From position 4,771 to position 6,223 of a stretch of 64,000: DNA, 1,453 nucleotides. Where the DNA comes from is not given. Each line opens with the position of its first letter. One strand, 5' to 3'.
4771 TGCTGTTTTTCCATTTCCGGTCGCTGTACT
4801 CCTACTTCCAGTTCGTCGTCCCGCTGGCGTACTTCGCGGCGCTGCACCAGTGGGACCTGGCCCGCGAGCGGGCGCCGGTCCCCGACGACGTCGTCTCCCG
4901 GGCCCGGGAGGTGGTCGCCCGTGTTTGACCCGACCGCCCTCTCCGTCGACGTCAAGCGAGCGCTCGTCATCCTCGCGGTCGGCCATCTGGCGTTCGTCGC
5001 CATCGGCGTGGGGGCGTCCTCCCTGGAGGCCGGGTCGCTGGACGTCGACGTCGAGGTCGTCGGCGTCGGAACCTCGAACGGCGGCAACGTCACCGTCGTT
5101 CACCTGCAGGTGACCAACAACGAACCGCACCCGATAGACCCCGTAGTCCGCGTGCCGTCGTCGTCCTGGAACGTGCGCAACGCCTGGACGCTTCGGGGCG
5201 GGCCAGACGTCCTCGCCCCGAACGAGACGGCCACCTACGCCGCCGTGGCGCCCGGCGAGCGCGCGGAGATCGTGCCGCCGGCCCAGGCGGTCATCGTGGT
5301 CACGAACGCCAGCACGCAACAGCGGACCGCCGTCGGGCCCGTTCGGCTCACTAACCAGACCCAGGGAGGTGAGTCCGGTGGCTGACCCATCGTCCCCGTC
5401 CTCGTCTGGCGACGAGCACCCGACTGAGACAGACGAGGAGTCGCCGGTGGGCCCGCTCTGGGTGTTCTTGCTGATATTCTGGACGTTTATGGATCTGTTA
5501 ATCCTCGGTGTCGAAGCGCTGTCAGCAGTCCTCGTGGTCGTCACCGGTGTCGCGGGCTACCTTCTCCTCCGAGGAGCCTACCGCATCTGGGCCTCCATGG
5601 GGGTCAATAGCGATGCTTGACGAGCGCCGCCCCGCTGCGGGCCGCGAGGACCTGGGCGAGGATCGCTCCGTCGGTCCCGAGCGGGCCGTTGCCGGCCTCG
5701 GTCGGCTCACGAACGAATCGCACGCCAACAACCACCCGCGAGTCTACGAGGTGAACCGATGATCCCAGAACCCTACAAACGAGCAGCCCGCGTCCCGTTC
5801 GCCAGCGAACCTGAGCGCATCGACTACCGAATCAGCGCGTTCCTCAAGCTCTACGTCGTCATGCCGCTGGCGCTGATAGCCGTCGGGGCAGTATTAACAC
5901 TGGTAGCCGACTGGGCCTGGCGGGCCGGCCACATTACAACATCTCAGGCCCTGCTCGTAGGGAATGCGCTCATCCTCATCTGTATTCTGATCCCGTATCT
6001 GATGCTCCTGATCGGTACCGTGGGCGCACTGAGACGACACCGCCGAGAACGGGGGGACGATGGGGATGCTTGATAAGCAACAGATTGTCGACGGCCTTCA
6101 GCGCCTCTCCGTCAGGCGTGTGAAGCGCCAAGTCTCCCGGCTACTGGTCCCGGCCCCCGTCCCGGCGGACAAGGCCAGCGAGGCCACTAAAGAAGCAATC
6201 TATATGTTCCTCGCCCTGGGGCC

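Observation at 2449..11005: Gtr-like (AglD/AglS-like) surface-glycan editing cassette next to an integrase on a mobile element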

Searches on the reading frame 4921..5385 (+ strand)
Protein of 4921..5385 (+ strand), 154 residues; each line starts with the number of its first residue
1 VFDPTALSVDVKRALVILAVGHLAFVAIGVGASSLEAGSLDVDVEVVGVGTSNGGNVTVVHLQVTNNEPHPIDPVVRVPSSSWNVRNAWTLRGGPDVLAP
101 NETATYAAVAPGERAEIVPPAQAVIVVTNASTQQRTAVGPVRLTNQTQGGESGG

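Call 5: search_protein_families(library=pfam, proteins=[window:4921-5385:+], max_evalue=0.01)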
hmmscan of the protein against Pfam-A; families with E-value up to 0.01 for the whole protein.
window:4921-5385:+ (154 aa): 0 families

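Call 6: search_protein_families(library=ncbifam, proteins=[window:4921-5385:+], max_evalue=0.01)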
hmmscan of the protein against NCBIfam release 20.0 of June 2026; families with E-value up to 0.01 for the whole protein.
window:4921-5385:+ (154 aa): 0 families

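Call 86: search_solved_structures(query=A8, max_evalue=10)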
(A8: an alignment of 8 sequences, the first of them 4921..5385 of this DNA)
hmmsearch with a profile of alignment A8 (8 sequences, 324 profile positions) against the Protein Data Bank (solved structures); distinct sequences matched with E-value up to 10: 2.
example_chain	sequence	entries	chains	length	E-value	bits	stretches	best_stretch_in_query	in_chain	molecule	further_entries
8xrt_E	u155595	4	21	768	0.007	18.7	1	38-113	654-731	GH3 enzyme CcBgl3B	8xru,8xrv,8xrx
6yrb_A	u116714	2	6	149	2.1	10.6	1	238-284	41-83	Envelope polyprotein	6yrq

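Call 87: search_protein_families(library=pfam, alignment_id=A8, max_evalue=1)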
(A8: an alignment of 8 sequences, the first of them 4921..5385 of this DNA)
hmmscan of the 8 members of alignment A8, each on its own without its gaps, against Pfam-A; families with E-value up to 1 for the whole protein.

A. member 1, window:4921-5385:+ (154 aa): 2 families
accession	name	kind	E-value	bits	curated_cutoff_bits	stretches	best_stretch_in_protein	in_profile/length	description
PF14155.11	DUF4307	-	0.022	15.1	27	1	13-80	3-70/111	Domain of unknown function (DUF4307)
PF22439.1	TAdV_Fibre-like_head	-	0.17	12.4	26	0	30-80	68-118/135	Turkey Adenovirus 3 Fibre protein-like, head domain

B. families by the number of members that match (of 8 scanned): 5 families
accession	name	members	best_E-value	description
PF14155.11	DUF4307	2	0.022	Domain of unknown function (DUF4307)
PF11614.14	FixG_C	1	0.052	IG-like fold at C-terminal of FixG, putative oxidoreductase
PF24175.2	SU10_adaptor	1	0.11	SU10 adaptor protein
PF22439.1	TAdV_Fibre-like_head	1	0.17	Turkey Adenovirus 3 Fibre protein-like, head domain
PF15359.11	CDV3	1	0.18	Carnitine deficiency-associated protein 3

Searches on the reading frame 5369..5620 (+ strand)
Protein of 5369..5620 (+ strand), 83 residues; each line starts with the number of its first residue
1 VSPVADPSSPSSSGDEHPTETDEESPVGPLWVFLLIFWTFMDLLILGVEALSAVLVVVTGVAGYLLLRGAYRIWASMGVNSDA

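Call 5: search_protein_families(library=pfam, proteins=[window:5369-5620:+], max_evalue=0.01)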
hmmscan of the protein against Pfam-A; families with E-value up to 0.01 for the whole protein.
window:5369-5620:+ (83 aa): 1 family
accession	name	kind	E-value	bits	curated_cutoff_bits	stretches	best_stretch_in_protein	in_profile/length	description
PF06624.17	RAMP4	-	0.0079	16.6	24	0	19-37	28-46/60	Ribosome associated membrane protein RAMP4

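Call 6: search_protein_families(library=ncbifam, proteins=[window:5369-5620:+], max_evalue=0.01)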
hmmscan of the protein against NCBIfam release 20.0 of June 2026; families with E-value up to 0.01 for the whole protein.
window:5369-5620:+ (83 aa): 0 families

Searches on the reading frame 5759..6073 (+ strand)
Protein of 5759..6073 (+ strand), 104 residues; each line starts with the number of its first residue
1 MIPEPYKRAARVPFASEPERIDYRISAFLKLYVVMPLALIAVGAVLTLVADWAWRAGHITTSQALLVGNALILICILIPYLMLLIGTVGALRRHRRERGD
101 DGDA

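Call 5: search_protein_families(library=pfam, proteins=[window:5759-6073:+], max_evalue=0.01)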
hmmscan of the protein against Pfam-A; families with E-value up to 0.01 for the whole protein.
window:5759-6073:+ (104 aa): 1 family
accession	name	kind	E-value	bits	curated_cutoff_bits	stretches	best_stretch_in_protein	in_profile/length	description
PF09605.15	Trep_Strep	-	0.0054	17.2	28.7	1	31-93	72-134/185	Hypothetical bacterial integral membrane protein (Trep_Strep)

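Call 6: search_protein_families(library=ncbifam, proteins=[window:5759-6073:+], max_evalue=0.01)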
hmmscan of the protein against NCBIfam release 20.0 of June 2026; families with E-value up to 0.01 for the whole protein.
window:5759-6073:+ (104 aa): 0 families
